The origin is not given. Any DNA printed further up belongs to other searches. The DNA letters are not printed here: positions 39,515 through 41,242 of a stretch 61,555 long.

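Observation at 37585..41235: Minimal two-radical-SAM RiPP cluster with an NHLP-like precursor and a Cys-free cationic Val/Ala core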

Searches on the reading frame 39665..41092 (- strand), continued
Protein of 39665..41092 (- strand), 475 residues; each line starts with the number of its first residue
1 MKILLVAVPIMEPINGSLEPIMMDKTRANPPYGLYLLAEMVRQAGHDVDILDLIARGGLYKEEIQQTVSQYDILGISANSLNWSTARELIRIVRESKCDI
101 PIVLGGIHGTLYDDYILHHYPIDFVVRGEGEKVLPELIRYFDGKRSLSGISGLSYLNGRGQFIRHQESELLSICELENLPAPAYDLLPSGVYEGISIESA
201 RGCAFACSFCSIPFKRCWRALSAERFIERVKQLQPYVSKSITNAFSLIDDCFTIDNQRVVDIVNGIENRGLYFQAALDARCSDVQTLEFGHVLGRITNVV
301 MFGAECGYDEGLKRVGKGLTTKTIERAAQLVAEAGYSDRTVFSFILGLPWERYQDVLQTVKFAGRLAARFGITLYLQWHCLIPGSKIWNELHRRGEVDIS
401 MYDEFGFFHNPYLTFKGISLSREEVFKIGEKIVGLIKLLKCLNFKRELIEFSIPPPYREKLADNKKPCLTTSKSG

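Call 22: find_encoding_contigs(protein=P0041, flank=6000, max_places=2)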
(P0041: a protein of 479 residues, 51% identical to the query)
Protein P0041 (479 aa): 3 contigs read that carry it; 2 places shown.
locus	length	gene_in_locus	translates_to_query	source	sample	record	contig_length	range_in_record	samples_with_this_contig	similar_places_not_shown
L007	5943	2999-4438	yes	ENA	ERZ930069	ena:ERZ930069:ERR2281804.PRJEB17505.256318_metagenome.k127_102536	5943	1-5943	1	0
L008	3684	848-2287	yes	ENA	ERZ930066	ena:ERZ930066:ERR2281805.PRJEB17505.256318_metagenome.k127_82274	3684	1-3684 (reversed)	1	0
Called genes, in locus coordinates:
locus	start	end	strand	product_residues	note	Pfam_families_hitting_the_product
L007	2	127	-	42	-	?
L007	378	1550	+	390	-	PF00657:Lipase_GDSL (faint), PF13472:Lipase_GDSL_2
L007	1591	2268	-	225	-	PF26351:DUF8091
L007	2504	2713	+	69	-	-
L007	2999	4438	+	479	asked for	PF02310:B12-binding, PF04055:Radical_SAM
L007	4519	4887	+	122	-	-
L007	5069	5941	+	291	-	?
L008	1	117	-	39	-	?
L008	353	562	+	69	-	-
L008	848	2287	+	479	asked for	PF02310:B12-binding, PF04055:Radical_SAM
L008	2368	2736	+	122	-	-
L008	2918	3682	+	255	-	?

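Call 23: find_encoding_contigs(protein=P0061, flank=6000, max_places=2)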
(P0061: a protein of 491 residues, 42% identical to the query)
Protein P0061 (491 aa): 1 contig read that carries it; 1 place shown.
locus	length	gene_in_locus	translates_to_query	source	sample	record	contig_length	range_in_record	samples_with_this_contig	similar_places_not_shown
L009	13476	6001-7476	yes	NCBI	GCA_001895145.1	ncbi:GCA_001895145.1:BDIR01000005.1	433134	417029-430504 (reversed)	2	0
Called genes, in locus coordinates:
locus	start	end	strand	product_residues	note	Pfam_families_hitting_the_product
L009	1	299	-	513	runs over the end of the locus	PF03372:Exo_endo_phos, PF19580:Exo_endo_phos_3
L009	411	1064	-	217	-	PF06397:Desulfoferrod_N, PF02915:Rubrerythrin, PF21349:RUBY_RBDX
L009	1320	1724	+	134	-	PF01475:FUR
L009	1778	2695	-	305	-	PF01699:Na_Ca_ex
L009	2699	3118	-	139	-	PF02130:YbeY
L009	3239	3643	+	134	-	PF22636:FlK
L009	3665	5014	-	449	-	PF18073:Zn_ribbon_LapB, PF13481:AAA_25, PF03796:DnaB_C, PF06745:ATPase, PF13541:ChlI (weak), PF05362:Lon_C (weak)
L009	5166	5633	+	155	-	-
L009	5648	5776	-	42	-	-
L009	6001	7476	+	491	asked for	PF02310:B12-binding, PF04055:Radical_SAM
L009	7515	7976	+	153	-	-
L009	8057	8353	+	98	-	PF09413:DUF2007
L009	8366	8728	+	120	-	PF04237:YjbR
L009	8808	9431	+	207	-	PF01810:LysE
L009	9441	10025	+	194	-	PF01841:Transglut_core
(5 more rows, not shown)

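Call 37: search_solved_structures(query=window:39665-41092:-, max_evalue=0.001)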
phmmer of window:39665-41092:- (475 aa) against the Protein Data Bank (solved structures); distinct sequences matched with E-value up to 0.001: 3.
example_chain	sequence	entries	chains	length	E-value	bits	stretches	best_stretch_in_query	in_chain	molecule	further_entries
5ul2_A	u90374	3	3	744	1e-16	63.8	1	61-342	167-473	OxsB protein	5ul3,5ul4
9ccb_A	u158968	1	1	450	1.9e-12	49.8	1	110-368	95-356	Radical SAM core domain-containing protein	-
6wte_A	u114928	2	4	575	3.5e-06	29.1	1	30-160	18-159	B12-binding domain-containing protein | Tryptophan-C2-methyltransferase containing B12-binding domain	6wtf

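Call 41: find_related_loci(query=A1, collection=genome_contigs, flank=4000)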
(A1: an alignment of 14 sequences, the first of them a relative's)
Query A1 (475 aa) in genome_contigs; peptide patterns used: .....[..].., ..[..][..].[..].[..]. (x = any residue, [..] = any of these).
355 stretches matched a pattern; 257 encode a relative of the query (tblastn E <= 1e-3); the best 80 are kept; 80 distinct loci.
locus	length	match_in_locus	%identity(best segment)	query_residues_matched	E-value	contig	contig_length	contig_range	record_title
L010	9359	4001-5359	45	1-454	4e-133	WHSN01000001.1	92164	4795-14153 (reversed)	MAG: Luteitalea sp. isolate Dino_bin7 k141_255665_length_92164_cov_12.0343, whole genome shotgun sequence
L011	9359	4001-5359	45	1-454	4e-132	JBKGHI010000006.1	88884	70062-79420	Myxococcus sp. 1LA NODE_6_length_88884_cov_88.594378, whole genome shotgun sequence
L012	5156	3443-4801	45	1-454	2e-130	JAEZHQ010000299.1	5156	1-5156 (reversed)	MAG: Proteobacteria bacterium isolate OH_CDB_146 k127_2376279, whole genome shotgun sequence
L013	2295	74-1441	41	1-456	2e-133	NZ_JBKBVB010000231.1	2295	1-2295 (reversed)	MAG: Pseudorhodoplanes sp. isolate 21I_069.bin.48 NODE_32490_length_2295_cov_3.329347, whole genome shotgun sequence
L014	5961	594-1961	42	1-454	3e-123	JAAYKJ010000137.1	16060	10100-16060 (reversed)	MAG: Clostridiaceae bacterium isolate AS10tlH2TH_408 148127_AS10, whole genome shotgun sequence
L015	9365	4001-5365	41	1-456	5e-123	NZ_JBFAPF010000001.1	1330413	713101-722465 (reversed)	Kribbella sp. NPDC049584 NPDC049584_147_F3.ctg-0001, whole genome shotgun sequence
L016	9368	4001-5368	41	1-456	2e-122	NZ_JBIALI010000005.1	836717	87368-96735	Kribbella sp. NPDC004875 NPDC004875_8_A8.ctg-0005, whole genome shotgun sequence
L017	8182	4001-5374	40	1-458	2e-122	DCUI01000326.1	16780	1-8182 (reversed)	MAG TPA_asm: Phycisphaerales bacterium UBA2218 UBA2218_contig_83243, whole genome shotgun sequence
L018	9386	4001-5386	41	1-461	9e-122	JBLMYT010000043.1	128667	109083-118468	MAG: Candidatus Omnitrophota bacterium isolate MAG222 PRJNA951521_bin77_renamed_42, whole genome shotgun sequence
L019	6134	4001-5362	41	1-454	2e-121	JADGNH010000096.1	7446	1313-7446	MAG: Methanobacteriaceae archaeon isolate Chersky.38_6 contig-100_3649, whole genome shotgun sequence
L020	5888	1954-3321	41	1-456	1e-120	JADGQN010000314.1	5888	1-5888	MAG: Syntrophobacterales bacterium isolate Chersky.21_67 contig-100_10042, whole genome shotgun sequence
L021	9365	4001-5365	40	1-456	7e-120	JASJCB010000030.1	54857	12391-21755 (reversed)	MAG: Acidobacteriota bacterium isolate MO_135.B14 MO_135.c_48, whole genome shotgun sequence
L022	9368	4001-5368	39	1-456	7e-119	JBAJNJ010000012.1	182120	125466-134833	MAG: Desulfobacter sp. isolate MAG1-Ocu2016 MAG-Ocu-1-OculinaPatagonica-C13, whole genome shotgun sequence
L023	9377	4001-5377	41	1-454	7e-118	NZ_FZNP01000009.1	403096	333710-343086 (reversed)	Actinomadura mexicana strain DSM 44485, whole genome shotgun sequence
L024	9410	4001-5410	39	1-474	3e-117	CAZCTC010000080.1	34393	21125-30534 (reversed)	MAG TPA_asm: uncultured Anaerolineales bacterium isolate binchicken_co20_433 genome assembly, contig: NODE_2719_length_3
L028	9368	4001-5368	39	1-456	3e-115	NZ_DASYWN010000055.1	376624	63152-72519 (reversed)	MAG: Bradyrhizobium sp. isolate SMAG_U6282 k141_16125, whole genome shotgun sequence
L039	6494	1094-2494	37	1-467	2e-110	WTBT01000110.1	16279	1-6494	MAG: Candidatus Aegiribacteria sp. isolate GLR63 c_000000431424, whole genome shotgun sequence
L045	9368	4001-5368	39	1-456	1e-108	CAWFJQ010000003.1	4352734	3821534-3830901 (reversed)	MAG: Vicinamibacterales bacterium isolate MFD04651.bin.2.36 genome assembly, contig: contig_488, whole genome shotgun se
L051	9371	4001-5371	37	1-456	1e-106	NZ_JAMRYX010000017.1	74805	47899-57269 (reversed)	Methylocystis suflitae strain NLS-7 NLS7.00017, whole genome shotgun sequence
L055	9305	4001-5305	37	1-434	1e-101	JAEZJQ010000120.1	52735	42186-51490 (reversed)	MAG: Bacillota bacterium isolate OH_CDB_241 k127_1572609, whole genome shotgun sequence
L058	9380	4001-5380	37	1-456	2e-98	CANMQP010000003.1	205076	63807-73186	uncultured Kiloniellaceae bacterium isolate 2-526A_2.fasta genome assembly, contig: NODE_14, whole genome shotgun sequen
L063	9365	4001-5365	43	1-454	3e-132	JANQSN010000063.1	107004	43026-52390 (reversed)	MAG: Alphaproteobacteria bacterium isolate IP29b_bin.98 k99_3201605, whole genome shotgun sequence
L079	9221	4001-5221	32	1-403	2e-67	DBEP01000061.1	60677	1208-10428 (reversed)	MAG TPA_asm: Lachnoclostridium sp. UBA903 UBA903_contig_6751, whole genome shotgun sequence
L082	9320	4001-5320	30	1-433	7e-66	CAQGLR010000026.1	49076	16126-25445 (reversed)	MAG TPA_asm: uncultured Lachnospiraceae bacterium isolate MGBC125166 genome assembly, contig: MGBC125166.26, whole genom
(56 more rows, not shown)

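Call 55: search_protein_families(library=pfam, proteins=[L063:2496-3200:-, L055:1132-2493:+, L058:5758-7674:-, L079:1579-2316:+, L006:7613-8284:+, L006:8400-8855:+, L039:2661-3635:+, L045:3216-4004:+, L082:2556-3962:+], max_evalue=0.01)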
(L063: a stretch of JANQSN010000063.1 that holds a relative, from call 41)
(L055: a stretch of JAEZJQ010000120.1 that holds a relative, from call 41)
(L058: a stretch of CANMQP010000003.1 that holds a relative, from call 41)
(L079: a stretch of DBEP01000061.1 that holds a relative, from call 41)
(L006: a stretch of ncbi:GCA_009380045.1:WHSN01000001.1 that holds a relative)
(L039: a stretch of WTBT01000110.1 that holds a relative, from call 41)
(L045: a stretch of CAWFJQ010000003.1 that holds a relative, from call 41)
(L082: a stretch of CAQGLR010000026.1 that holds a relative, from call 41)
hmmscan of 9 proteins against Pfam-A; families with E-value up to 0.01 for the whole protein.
L063:2496-3200:- (234 aa): 0 families

L055:1132-2493:+ (453 aa): 3 families
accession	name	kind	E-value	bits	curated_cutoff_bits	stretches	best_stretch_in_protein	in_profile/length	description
PF04055.27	Radical_SAM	-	2.7e-25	89.9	29.5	1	114-274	2-165/166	Radical SAM superfamily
PF13186.11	SPASM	-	7.7e-07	29.7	21.5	1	338-396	1-63/67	Iron-sulfur cluster-binding domain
PF13353.11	Fer4_12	-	0.0005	20.8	22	1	117-224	13-119/137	4Fe-4S single cluster domain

L058:5758-7674:- (638 aa): 3 families
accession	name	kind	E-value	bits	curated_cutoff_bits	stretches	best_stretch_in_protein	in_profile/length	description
PF00501.34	AMP-binding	-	1.9e-74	251.2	29.9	1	67-451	7-376/384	AMP-binding enzyme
PF13193.12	AMP-binding_C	-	4.6e-24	85.6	24.5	1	516-594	2-76/76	AMP-binding enzyme C-terminal domain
PF16177.11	ACAS_N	-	5.3e-20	71.4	27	1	5-59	1-55/55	Acetyl-coenzyme A synthetase N-terminus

L079:1579-2316:+ (245 aa): 4 families
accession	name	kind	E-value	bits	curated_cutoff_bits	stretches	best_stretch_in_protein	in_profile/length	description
PF00005.33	ABC_tran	-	1.2e-24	87.9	25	1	21-163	2-136/137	ABC transporter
PF13304.12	AAA_21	-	4.5e-13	50.4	27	1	97-193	194-298/304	AAA domain, putative AbiEii toxin, Type IV TA system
PF13175.12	AAA_15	-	0.0063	16.6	32.1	0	22-47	16-40/374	AAA ATPase domain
PF13555.12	AAA_29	-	0.0066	16.6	27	0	24-47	16-39/61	P-loop containing region of AAA domain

L006:7613-8284:+ (223 aa): 0 families

L006:8400-8855:+ (151 aa): 1 family
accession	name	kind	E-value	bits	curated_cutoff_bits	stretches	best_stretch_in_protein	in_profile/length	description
PF01546.33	Peptidase_M20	-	5.3e-05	23.6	24.6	1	99-148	1-42/206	Peptidase family M20/M25/M40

L039:2661-3635:+ (324 aa): 2 families
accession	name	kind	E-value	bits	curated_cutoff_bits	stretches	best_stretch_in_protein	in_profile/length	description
PF09394.16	Inhibitor_I42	-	3.2e-10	40.6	27.2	1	50-133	4-90/91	Chagasin family peptidase inhibitor I42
PF14558.11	TRP_N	-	0.00036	21.3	27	0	224-254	50-80/137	ML-like domain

L045:3216-4004:+ (262 aa): 1 family
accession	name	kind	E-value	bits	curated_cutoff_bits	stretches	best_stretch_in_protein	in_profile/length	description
PF05721.19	PhyH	-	7.6e-26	92.1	22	1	19-215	1-212/213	Phytanoyl-CoA dioxygenase (PhyH)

L082:2556-3962:+ (468 aa): 5 families
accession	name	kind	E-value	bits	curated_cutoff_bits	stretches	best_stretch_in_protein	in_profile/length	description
PF05175.20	MTS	-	6.7e-10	39.3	23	1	146-231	24-110/170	Methyltransferase small domain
PF06325.19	PrmA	-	1.8e-06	28.1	22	1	152-226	160-233/296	Ribosomal protein L11 methyltransferase (PrmA)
PF02384.22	N6_Mtase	-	0.00013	21.8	20.4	1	172-229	74-135/311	N-6 DNA Methylase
PF03602.21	Cons_hypoth95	-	0.001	19.2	24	1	155-229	43-123/182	Conserved hypothetical protein 95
PF09445.16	Methyltransf_15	-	0.0023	18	22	1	156-233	3-80/165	RNA cap guanine-N2 methyltransferase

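Call 59: search_solved_structures(query=A1, max_evalue=0.01)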
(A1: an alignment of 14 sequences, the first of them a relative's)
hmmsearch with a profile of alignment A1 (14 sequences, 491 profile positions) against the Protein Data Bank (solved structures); distinct sequences matched with E-value up to 0.01: 10.
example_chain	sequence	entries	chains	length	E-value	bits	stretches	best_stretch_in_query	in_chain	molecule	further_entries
5ul2_A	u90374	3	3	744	3e-27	98.5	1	46-342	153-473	OxsB protein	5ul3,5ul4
9ccb_A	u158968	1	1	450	2.8e-19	72.2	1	72-374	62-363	Radical SAM core domain-containing protein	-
6wte_A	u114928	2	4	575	1.7e-10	43.3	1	29-166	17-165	B12-binding domain-containing protein | Tryptophan-C2-methyltransferase containing B12-binding domain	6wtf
6fd2_B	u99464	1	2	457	4.9e-10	41.8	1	174-401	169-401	Putative apramycin biosynthetic oxidoreductase 4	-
9n1b_A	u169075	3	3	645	8.9e-10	40.9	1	68-268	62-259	Radical SAM protein | Radical SAM enzyme CysS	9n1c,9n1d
7kdx_A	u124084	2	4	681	1.1e-09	40.6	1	63-229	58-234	Methyltransferase TokK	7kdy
2qgq_A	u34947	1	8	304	0.0001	24.2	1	199-358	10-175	Protein TM_1862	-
4jc0_A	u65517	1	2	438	0.00017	23.5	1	199-357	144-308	Ribosomal protein S12 methylthiotransferase RimO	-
4pl1_B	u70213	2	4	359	0.0084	17.9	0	192-234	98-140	Dual-specificity RNA methyltransferase RlmN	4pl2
8vur_L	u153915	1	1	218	0.0087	17.9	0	335-386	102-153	003-102 Light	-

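Call 60: search_protein_families(library=ncbifam, proteins=[L015:5545-5964:+, L028:5575-5997:+, L051:5589-5888:+, L011:3418-3921:+, L006:5441-5917:+, L002:6734-7030:+, L007:4519-4887:+, L063:2496-3200:-], max_evalue=1)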
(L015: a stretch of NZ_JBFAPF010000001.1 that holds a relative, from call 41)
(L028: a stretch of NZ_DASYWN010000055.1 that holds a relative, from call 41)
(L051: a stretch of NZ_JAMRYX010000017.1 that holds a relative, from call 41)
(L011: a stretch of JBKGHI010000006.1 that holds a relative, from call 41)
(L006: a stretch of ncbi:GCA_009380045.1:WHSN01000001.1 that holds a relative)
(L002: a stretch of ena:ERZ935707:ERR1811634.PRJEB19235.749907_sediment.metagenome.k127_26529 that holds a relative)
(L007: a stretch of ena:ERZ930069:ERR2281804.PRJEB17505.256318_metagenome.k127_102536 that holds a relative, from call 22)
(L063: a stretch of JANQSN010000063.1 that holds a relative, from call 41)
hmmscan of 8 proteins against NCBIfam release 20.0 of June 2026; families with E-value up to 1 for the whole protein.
L015:5545-5964:+ (139 aa): 5 families
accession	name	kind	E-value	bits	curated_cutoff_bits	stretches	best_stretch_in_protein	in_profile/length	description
NF038399.1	NH_RiPP_Os17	domain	3.2e-10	39.9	40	1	14-66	2-53/63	Os1348 family NHLP clan protein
TIGR04509.1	mod_pep_NH_fam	subfamily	8.4e-06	25.8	34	1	13-55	5-50/87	NHLP-related RiPP peptide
TIGR03798.1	leader_Nif11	subfamily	9.9e-06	25.7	32.3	1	11-64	2-54/68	Nif11-like leader peptide family RiPP precursor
NF010786.0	PRK14189.1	subfamily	0.09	11.8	421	1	82-113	25-56/285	bifunctional methylenetetrahydrofolate dehydrogenase/methenyltetrahydrofolate cyclohydrolase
TIGR04517.1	rSAM_PoyD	subfamily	0.13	11.2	325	1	18-62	7-51/446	radical SAM family RiPP maturation amino acid epimerase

L028:5575-5997:+ (140 aa): 6 families
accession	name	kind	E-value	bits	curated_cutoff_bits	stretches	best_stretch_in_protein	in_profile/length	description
NF038399.1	NH_RiPP_Os17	domain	5.2e-10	39.3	40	1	15-57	3-45/63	Os1348 family NHLP clan protein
TIGR04509.1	mod_pep_NH_fam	subfamily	0.00049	20.1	34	1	15-55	7-50/87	NHLP-related RiPP peptide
NF058603.1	SCO2097_fam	equivalog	0.0036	17.7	110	1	7-40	2-37/129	SCO2097 family morphological protein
TIGR04351.1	TOMM_nitrile_2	subfamily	0.02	14.5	65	1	14-49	1-36/48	TIGR04351 family putative TOMM peptide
TIGR04517.1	rSAM_PoyD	subfamily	0.11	11.4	325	1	18-72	7-61/446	radical SAM family RiPP maturation amino acid epimerase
NF038175.1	IniB_NTERM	domain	0.12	12.4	40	1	22-44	9-31/49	IniB N-terminal domain-containing protein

L051:5589-5888:+ (99 aa): 6 families
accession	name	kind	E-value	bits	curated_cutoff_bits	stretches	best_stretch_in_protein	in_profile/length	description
NF038399.1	NH_RiPP_Os17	domain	4.5e-12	45.9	40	1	9-58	2-51/63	Os1348 family NHLP clan protein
TIGR04509.1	mod_pep_NH_fam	subfamily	1.7e-05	24.8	34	1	8-57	5-54/87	NHLP-related RiPP peptide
TIGR03793.1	leader_NHLP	domain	0.015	15.2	50.9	1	8-43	4-39/77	NHLP leader peptide family RiPP precursor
NF007678.0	PRK10353.1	equivalog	0.017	14.6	349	1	8-80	54-125/189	DNA-3-methyladenine glycosylase I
TIGR03798.1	leader_Nif11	subfamily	0.025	14.8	32.3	1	7-50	3-51/68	Nif11-like leader peptide family RiPP precursor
NF038175.1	IniB_NTERM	domain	0.053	13.5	40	1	18-41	10-33/49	IniB N-terminal domain-containing protein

L011:3418-3921:+ (167 aa): 1 family
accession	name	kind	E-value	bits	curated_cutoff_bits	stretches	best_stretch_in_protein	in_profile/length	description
NF038175.1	IniB_NTERM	domain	0.02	14.8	40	1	38-64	7-33/49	IniB N-terminal domain-containing protein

L006:5441-5917:+ (158 aa): 2 families
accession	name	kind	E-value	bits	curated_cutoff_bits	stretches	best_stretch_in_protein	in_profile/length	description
TIGR04509.1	mod_pep_NH_fam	subfamily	0.097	12.7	34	1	23-64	3-45/87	NHLP-related RiPP peptide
NF053755.1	MsvR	equivalog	0.25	11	220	1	21-81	101-159/236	transcriptional factor MsvR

L002:6734-7030:+ (98 aa): 6 families
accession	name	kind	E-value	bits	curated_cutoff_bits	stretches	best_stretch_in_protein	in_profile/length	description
TIGR03793.1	leader_NHLP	domain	2.3e-06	27.4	50.9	1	14-53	4-43/77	NHLP leader peptide family RiPP precursor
TIGR04509.1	mod_pep_NH_fam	subfamily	2.6e-06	27.4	34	1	12-50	3-38/87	NHLP-related RiPP peptide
NF038399.1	NH_RiPP_Os17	domain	1.1e-05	25.5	40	1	14-47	1-34/63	Os1348 family NHLP clan protein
TIGR03798.1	leader_Nif11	subfamily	0.045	14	32.3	1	12-34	2-24/68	Nif11-like leader peptide family RiPP precursor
TIGR04517.1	rSAM_PoyD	subfamily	0.083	11.8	325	1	15-49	3-37/446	radical SAM family RiPP maturation amino acid epimerase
NF003232.0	PRK04195.2-2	equivalog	0.098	11.5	701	1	7-42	65-100/480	replication factor C large subunit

L007:4519-4887:+ (122 aa): 4 families
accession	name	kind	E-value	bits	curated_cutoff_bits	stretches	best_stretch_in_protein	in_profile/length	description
TIGR03793.1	leader_NHLP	domain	0.00028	20.7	50.9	1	22-57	7-42/77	NHLP leader peptide family RiPP precursor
TIGR04351.1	TOMM_nitrile_2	subfamily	0.00095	18.7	65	1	20-56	1-37/48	TIGR04351 family putative TOMM peptide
NF038399.1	NH_RiPP_Os17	domain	0.0017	18.4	40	1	19-56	1-38/63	Os1348 family NHLP clan protein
TIGR04509.1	mod_pep_NH_fam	subfamily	0.032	14.3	34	1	18-54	4-38/87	NHLP-related RiPP peptide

L063:2496-3200:- (234 aa): 0 families

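Call 64: find_encoding_contigs(protein=P0040, flank=6000, max_places=2)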
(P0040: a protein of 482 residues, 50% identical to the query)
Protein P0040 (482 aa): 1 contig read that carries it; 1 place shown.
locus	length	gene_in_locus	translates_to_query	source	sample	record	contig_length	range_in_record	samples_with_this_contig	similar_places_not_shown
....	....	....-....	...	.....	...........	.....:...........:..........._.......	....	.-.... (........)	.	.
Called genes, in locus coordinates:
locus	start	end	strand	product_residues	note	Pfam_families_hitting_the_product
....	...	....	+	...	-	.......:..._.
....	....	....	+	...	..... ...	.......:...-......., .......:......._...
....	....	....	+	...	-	-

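Call 66: find_encoding_contigs(protein=P0043, flank=6000, max_places=2)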
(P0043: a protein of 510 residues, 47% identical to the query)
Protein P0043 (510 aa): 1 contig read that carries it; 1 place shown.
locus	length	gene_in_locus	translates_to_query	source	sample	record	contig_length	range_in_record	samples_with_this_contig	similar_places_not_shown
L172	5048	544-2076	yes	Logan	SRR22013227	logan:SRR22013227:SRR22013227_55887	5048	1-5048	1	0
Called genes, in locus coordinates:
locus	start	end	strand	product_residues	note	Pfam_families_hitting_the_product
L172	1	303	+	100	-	?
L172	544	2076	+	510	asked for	PF02310:B12-binding, PF04055:Radical_SAM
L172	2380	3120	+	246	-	-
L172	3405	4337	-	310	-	PF00294:PfkB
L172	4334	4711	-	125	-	-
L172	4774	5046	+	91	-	?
